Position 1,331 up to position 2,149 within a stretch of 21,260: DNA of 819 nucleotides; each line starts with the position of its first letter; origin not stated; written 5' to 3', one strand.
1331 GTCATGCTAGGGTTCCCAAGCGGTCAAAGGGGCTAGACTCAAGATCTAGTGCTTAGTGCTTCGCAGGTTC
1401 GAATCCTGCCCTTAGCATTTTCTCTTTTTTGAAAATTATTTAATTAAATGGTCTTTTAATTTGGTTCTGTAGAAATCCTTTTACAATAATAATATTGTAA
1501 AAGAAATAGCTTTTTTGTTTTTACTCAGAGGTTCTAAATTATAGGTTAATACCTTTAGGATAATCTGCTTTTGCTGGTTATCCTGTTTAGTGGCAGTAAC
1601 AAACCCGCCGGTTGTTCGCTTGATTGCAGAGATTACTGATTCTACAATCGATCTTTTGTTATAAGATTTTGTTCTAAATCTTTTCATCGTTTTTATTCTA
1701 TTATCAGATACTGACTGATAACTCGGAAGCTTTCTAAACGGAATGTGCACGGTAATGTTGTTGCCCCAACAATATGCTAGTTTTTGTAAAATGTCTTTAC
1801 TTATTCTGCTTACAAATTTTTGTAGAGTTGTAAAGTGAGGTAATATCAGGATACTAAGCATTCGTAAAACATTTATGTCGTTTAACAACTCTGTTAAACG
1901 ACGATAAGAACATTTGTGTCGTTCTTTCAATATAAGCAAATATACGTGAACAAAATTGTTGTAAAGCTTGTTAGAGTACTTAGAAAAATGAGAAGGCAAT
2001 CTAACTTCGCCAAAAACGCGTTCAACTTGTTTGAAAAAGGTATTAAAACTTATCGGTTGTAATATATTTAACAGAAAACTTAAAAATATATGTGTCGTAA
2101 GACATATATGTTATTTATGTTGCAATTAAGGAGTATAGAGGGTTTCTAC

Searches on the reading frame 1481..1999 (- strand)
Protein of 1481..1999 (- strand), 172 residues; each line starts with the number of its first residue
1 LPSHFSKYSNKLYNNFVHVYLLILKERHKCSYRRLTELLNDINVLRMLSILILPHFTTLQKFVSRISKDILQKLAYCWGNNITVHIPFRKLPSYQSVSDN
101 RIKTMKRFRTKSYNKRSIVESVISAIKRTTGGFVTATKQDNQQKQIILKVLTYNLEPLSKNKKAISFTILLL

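Call 5: search_protein_families(library=pfam, proteins=[window:1481-1999:-], max_evalue=0.01)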
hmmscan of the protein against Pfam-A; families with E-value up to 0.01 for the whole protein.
window:1481-1999:- (172 aa): 2 families
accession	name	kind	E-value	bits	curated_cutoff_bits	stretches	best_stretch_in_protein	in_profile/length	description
PF01609.27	DDE_Tnp_1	-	0.0011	19.2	23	1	112-155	156-200/200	Transposase DDE domain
PF13751.12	DDE_Tnp_1_6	-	0.009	16.7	25.1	0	90-156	55-122/125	Transposase DDE domain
